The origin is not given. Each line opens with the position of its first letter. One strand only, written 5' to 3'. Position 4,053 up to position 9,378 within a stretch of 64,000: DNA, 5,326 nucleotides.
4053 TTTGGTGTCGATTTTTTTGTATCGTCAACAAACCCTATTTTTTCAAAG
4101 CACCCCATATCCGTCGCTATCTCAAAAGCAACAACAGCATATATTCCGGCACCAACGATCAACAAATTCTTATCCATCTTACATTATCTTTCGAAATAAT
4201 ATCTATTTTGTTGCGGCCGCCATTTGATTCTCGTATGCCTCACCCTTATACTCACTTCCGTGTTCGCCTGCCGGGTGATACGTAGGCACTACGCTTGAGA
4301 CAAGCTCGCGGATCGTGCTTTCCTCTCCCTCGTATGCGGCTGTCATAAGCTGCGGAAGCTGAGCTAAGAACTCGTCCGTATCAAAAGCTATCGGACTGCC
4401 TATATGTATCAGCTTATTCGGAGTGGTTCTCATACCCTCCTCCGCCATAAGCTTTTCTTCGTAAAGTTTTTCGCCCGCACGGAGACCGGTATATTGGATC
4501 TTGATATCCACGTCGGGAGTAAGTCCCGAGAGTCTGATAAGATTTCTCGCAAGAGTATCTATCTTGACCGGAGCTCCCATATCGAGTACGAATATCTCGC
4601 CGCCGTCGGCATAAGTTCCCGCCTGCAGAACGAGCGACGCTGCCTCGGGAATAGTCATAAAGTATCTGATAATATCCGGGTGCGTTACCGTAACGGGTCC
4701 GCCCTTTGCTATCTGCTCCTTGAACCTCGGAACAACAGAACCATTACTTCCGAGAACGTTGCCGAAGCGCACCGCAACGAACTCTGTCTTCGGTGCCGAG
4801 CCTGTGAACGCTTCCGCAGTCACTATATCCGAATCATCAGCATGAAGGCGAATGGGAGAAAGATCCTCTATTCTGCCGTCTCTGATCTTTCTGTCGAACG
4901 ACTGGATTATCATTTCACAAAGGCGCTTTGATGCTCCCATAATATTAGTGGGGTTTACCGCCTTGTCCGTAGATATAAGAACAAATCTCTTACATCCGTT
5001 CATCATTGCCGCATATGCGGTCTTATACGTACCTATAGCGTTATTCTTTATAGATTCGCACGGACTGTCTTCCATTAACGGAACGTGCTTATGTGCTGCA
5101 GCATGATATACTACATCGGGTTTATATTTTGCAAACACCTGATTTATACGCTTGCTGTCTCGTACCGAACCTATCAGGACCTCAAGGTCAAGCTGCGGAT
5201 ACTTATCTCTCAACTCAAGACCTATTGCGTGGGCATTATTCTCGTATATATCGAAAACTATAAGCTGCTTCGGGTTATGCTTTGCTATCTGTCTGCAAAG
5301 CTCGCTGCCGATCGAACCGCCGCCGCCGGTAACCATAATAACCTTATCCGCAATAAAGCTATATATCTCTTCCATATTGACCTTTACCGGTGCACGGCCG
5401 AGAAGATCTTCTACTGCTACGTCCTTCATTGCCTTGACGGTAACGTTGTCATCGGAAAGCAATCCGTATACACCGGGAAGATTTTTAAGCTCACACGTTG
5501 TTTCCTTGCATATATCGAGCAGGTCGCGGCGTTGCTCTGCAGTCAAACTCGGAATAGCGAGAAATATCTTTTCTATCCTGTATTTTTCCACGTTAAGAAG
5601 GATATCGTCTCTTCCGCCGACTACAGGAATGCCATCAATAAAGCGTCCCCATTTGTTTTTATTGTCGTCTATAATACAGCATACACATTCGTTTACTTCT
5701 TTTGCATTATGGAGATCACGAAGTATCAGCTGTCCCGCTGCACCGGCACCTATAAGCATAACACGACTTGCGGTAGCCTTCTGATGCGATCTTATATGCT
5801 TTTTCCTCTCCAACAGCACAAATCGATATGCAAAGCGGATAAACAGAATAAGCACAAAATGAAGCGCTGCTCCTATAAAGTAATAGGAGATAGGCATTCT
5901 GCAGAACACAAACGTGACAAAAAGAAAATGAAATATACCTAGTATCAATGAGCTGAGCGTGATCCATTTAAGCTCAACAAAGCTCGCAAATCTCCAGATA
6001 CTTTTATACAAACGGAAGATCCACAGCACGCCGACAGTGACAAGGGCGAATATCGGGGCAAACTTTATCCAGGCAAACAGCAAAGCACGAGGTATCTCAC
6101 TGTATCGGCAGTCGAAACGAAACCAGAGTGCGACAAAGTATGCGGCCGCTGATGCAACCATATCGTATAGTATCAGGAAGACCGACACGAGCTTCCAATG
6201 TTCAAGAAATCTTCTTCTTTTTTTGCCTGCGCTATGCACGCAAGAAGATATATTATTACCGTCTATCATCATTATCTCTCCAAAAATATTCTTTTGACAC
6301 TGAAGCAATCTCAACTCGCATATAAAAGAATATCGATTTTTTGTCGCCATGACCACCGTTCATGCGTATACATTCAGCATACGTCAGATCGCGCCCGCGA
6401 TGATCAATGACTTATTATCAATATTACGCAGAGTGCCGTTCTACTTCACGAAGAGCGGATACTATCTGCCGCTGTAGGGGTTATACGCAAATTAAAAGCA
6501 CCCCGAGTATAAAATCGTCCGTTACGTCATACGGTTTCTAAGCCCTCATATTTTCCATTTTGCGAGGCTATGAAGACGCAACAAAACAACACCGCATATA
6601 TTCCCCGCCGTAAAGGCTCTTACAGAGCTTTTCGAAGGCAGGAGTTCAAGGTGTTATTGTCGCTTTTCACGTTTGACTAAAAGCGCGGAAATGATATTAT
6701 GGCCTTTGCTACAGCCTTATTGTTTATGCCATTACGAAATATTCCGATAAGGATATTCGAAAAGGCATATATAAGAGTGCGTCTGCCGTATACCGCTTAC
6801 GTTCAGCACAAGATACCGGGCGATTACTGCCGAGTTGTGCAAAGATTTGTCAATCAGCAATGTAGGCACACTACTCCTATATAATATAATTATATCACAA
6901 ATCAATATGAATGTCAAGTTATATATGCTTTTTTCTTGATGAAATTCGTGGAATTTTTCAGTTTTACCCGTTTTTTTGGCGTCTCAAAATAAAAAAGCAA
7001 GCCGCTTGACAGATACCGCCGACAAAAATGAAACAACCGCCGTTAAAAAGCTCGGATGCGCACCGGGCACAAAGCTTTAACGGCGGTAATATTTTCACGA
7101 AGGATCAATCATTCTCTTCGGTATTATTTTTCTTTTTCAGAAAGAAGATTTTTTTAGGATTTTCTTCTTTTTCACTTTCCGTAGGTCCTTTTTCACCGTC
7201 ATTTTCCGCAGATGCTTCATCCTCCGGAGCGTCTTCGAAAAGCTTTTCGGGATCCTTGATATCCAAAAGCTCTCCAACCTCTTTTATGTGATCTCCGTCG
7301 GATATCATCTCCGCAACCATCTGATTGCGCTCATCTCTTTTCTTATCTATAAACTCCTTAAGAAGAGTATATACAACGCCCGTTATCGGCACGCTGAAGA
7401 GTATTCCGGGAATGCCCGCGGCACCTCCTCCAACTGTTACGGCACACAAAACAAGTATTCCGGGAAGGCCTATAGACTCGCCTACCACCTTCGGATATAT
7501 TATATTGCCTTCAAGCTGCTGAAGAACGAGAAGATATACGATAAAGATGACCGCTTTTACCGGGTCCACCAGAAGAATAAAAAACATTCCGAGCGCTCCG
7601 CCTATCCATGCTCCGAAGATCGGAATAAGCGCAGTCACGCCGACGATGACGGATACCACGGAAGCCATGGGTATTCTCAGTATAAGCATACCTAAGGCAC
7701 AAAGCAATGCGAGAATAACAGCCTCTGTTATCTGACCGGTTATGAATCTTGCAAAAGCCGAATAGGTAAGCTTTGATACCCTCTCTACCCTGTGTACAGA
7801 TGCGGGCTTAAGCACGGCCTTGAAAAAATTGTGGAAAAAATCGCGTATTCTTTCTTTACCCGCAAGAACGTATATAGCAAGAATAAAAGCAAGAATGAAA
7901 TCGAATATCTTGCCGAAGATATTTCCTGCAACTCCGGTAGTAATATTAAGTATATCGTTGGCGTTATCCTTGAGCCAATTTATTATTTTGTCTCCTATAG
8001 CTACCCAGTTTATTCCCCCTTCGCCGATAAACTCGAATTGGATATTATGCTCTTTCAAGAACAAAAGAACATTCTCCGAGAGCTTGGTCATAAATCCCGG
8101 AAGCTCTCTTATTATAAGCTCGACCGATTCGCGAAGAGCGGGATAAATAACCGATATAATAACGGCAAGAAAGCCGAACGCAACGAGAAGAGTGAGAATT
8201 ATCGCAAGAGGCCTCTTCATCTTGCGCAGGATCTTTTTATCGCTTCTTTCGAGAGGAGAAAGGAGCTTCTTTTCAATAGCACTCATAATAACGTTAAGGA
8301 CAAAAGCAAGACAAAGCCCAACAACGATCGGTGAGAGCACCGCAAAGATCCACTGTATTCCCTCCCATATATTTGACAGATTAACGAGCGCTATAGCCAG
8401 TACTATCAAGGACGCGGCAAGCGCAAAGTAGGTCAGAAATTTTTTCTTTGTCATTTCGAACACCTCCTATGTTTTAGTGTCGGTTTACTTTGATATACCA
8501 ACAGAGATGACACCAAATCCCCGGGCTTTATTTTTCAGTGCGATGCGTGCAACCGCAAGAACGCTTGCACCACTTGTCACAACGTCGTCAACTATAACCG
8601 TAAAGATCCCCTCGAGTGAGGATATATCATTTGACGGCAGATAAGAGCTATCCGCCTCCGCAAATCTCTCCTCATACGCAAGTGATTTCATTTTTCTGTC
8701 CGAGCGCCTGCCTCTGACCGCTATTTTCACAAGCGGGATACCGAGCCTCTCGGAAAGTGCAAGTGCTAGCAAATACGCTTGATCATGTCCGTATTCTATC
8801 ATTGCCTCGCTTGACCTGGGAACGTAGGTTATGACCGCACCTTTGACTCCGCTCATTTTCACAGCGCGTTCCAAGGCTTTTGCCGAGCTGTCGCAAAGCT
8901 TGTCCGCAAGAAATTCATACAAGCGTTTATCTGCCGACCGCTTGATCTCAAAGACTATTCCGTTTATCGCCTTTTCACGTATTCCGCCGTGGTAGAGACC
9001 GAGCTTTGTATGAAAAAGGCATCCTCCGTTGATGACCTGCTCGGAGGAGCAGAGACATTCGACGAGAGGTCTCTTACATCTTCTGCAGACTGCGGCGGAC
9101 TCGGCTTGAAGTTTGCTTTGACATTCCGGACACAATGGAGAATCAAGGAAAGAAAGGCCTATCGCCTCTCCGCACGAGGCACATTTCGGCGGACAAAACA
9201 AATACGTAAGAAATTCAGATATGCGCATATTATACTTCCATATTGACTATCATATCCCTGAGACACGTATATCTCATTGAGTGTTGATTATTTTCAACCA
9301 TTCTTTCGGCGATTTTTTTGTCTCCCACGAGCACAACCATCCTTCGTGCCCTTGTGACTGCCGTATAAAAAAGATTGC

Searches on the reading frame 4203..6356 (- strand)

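Call 75: search_protein_families(library=pfam, proteins=[window:4203-6356:-], max_evalue=0.00001)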
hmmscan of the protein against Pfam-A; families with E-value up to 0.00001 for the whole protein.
window:4203-6356:- (717 aa): 6 families
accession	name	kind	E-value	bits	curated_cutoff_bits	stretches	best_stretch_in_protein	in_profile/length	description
PF02719.21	Polysacc_synt_2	-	1.9e-113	378.9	20.2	1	340-648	1-286/293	Polysaccharide biosynthesis protein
PF01370.27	Epimerase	-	1.8e-20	73.9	20.9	1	340-467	1-119/240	NAD dependent epimerase/dehydratase family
PF16363.11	GDP_Man_Dehyd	-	8.3e-16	58.8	27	1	341-464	1-130/332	GDP-mannose 4,6 dehydratase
PF13727.12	CoA_binding_3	-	1.1e-12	48.8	25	1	129-290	23-171/175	CoA-binding domain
PF04321.23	RmlD_sub_bind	-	9.4e-11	41.7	27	1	340-465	3-103/287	RmlD substrate binding domain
PF01073.25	3Beta_HSD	-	9.4e-08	31.8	22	1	341-469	1-122/280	3-beta hydroxysteroid dehydrogenase/isomerase family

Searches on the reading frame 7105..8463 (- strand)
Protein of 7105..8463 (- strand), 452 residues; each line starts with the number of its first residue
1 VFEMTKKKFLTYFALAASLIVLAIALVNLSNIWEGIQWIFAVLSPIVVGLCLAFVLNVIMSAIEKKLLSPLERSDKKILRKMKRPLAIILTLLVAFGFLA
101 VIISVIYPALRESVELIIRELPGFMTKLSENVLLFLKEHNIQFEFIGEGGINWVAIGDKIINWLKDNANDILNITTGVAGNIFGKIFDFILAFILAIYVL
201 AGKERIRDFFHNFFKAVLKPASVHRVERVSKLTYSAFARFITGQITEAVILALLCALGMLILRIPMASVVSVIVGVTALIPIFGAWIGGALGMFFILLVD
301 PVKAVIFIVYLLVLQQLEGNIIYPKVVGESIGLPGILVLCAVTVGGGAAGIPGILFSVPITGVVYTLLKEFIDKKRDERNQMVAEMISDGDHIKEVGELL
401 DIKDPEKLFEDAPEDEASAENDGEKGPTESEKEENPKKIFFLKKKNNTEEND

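Call 75: search_protein_families(library=pfam, proteins=[window:7105-8463:-], max_evalue=0.00001)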
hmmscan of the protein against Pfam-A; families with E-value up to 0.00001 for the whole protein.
window:7105-8463:- (452 aa): 1 family
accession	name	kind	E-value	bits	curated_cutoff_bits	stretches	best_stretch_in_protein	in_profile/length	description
PF01594.21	AI-2E_transport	-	1.2e-47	163.1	34.3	1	35-371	13-326/327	AI-2E family transporter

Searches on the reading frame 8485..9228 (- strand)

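Call 75: search_protein_families(library=pfam, proteins=[window:8485-9228:-], max_evalue=0.00001)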
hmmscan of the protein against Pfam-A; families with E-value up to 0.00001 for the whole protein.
window:8485-9228:- (247 aa): 1 family
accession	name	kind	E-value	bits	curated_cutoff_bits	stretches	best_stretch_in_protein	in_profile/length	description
PF00156.33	Pribosyltran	-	9.1e-06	25.5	26.3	0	151-233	40-112/158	Phosphoribosyl transferase domain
